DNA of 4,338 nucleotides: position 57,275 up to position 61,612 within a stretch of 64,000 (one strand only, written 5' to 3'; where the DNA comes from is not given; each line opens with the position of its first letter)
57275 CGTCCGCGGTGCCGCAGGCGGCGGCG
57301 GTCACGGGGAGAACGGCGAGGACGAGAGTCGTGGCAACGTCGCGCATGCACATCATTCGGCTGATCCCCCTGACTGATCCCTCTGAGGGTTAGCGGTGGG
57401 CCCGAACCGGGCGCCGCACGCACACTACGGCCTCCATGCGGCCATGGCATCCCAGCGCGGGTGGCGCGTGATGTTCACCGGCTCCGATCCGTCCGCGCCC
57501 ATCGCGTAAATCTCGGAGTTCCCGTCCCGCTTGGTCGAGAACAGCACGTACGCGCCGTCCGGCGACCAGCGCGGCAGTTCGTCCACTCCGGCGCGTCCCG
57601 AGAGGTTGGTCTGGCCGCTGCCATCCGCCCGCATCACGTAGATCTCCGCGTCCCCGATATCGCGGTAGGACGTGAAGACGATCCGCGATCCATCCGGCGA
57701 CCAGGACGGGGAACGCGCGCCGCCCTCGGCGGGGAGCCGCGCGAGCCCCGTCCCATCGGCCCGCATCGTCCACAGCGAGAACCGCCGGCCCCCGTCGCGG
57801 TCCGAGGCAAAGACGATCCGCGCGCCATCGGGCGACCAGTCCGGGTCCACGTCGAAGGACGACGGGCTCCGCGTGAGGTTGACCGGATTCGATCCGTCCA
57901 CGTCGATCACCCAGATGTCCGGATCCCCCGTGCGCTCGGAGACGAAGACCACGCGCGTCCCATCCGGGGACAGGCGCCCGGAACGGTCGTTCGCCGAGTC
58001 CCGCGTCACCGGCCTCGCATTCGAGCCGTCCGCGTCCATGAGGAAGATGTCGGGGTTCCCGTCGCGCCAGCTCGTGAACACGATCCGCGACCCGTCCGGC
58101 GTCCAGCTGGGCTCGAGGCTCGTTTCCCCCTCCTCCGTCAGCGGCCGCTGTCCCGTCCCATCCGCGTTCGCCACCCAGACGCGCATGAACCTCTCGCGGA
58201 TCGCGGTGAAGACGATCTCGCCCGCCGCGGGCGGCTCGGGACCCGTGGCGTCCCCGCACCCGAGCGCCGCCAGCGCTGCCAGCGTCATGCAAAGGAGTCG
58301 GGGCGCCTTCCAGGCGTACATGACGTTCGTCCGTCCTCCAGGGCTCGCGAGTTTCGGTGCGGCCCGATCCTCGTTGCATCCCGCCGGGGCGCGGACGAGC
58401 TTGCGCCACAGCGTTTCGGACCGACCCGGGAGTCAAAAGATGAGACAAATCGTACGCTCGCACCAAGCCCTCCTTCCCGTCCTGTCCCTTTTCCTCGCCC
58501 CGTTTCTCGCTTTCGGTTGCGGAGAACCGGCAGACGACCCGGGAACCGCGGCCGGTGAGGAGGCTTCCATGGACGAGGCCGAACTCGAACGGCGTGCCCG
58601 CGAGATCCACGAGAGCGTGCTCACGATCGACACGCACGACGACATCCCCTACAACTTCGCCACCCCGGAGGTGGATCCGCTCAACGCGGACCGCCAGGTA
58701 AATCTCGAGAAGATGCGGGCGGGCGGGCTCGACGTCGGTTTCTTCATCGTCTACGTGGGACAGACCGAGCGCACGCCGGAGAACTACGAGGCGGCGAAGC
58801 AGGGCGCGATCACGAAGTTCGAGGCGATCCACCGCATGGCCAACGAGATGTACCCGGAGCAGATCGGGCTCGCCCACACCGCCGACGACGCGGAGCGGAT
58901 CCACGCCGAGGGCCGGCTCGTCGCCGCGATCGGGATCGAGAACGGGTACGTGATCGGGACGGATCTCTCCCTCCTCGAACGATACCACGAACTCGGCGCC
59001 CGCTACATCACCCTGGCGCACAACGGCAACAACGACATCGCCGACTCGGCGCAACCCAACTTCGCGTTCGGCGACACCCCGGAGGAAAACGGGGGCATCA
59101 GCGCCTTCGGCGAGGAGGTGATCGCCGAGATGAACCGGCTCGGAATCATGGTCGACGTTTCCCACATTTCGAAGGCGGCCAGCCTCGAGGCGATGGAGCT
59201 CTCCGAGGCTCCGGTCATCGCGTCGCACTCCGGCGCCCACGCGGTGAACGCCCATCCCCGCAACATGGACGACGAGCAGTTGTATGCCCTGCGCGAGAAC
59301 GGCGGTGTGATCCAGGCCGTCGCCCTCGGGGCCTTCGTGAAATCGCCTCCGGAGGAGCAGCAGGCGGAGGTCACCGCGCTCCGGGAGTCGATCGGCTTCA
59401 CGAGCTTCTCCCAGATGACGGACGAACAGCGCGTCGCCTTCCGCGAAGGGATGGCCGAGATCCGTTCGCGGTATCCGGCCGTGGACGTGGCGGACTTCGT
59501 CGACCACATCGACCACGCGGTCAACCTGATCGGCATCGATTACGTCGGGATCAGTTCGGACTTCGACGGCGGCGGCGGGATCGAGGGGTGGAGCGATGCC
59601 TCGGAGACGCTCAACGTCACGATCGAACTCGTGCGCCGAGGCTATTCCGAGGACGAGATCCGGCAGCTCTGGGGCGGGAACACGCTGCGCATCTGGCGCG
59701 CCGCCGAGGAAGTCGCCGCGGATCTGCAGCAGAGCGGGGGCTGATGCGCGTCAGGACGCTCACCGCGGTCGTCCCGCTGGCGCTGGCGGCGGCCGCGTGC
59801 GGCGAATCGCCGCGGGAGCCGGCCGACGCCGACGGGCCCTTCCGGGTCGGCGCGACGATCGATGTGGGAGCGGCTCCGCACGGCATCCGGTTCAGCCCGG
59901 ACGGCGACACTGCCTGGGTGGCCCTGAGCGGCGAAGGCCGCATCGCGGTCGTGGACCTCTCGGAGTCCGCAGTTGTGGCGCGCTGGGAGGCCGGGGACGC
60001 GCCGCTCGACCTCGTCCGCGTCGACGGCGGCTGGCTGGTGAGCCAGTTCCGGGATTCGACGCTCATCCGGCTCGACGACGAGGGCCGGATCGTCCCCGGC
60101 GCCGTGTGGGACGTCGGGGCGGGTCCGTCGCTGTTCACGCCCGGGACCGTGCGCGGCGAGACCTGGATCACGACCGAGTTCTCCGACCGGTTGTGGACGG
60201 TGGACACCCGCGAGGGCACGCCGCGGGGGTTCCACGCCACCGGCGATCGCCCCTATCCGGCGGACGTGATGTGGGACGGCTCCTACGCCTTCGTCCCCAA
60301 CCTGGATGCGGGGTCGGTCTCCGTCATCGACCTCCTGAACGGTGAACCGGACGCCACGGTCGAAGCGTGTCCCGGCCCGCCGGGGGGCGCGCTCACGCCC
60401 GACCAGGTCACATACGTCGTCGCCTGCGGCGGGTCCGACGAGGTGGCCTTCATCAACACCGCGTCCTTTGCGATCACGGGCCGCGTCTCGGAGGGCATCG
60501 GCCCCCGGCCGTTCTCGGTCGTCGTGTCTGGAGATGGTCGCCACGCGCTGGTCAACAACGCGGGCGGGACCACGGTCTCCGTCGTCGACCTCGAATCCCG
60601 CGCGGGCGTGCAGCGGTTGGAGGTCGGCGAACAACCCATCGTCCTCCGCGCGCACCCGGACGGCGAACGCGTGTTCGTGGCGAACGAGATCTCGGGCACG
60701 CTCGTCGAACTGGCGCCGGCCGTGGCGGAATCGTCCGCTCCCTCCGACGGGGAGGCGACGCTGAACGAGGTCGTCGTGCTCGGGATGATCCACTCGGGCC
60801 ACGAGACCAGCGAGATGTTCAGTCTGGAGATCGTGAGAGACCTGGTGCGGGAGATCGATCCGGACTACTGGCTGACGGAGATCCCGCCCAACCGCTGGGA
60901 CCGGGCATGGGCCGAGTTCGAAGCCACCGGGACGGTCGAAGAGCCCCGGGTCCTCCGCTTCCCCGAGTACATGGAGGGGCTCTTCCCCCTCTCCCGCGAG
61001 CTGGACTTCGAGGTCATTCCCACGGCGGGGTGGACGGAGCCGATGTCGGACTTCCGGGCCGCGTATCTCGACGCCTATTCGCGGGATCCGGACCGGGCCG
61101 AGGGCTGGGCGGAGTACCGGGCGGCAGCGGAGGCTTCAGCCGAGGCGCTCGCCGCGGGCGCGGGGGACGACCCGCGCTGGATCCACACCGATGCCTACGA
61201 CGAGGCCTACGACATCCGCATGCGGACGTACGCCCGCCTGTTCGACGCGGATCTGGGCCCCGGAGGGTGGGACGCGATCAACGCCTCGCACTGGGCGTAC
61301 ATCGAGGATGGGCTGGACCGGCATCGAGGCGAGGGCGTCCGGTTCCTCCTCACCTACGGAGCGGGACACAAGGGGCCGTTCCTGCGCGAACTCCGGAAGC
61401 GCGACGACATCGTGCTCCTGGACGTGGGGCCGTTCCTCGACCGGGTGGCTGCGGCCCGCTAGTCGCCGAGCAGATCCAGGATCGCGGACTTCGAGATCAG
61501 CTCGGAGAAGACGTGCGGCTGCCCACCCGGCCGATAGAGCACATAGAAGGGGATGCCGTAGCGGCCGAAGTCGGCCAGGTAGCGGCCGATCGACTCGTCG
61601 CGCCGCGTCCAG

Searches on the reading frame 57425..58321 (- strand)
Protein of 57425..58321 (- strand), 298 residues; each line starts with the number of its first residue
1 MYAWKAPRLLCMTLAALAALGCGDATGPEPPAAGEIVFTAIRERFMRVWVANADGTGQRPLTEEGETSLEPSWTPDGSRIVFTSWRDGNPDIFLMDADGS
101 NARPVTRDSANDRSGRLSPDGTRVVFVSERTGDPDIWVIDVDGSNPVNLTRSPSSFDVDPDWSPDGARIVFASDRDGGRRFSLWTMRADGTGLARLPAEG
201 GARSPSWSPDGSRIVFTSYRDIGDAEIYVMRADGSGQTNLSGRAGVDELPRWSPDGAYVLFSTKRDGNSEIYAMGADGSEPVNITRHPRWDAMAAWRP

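Call 80: search_protein_families(library=pfam, proteins=[window:57425-58321:-], max_evalue=0.00001)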
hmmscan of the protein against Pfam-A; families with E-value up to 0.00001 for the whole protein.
window:57425-58321:- (298 aa): 6 families
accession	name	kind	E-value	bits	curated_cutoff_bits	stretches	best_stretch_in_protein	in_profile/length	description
PF07676.18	PD40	-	1.5e-44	149.5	20.9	4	59-93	2-37/38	WD40-like Beta Propeller Repeat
PF00930.27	DPPIV_N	-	1.2e-09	37.8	22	0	118-217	244-346/354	Dipeptidyl peptidase IV (DPP IV) N-terminal region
PF25460.1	Beta-prop_Aladin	-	4.8e-09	36.2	171.1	0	118-230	119-222/340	Aladin seven-bladed propeller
PF25174.1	Beta-prop_THOC3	-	4.7e-08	32.8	305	0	162-288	54-171/272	THOC3 beta-propeller domain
PF14583.12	Pectate_lyase22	-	5.1e-08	32.5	30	0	47-100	217-272/386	Oligogalacturonate lyase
PF10647.15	Gmad1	-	5.7e-06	26.8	20.5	0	43-149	44-150/251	Lipoprotein LpqB beta-propeller domain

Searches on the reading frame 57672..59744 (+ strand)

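Call 80: search_protein_families(library=pfam, proteins=[window:57672-59744:+], max_evalue=0.00001)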
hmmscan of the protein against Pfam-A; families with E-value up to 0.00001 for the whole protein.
window:57672-59744:+ (690 aa): 1 family
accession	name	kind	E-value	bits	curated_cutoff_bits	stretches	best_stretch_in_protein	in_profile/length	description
PF01244.27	Peptidase_M19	-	4.2e-99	332.1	26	1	312-676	2-318/319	Membrane dipeptidase (Peptidase family M19)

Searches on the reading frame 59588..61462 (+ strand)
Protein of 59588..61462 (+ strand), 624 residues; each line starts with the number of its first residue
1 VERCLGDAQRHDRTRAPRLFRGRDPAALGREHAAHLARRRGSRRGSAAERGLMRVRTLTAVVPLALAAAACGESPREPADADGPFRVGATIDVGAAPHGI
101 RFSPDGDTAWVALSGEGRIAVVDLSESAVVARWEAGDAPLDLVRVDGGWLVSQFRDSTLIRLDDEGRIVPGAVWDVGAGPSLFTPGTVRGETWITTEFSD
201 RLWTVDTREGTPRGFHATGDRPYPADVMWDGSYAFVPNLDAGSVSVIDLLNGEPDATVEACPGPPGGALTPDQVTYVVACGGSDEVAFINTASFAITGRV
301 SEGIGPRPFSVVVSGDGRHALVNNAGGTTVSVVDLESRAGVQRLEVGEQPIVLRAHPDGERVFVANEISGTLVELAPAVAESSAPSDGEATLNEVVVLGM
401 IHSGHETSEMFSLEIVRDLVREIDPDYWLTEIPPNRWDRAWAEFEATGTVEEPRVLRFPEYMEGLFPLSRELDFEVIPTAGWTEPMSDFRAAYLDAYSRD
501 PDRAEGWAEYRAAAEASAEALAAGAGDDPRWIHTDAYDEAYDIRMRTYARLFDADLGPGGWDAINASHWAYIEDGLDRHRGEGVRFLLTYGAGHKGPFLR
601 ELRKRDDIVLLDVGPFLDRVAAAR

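Call 80: search_protein_families(library=pfam, proteins=[window:59588-61462:+], max_evalue=0.00001)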
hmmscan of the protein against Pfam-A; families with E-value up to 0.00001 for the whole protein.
window:59588-61462:+ (624 aa): 1 family
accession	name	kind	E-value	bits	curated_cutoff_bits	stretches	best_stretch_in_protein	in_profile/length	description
PF21783.3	YNCE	-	8.5e-06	25.8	27.1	0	321-382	43-104/339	YNCE-like beta-propeller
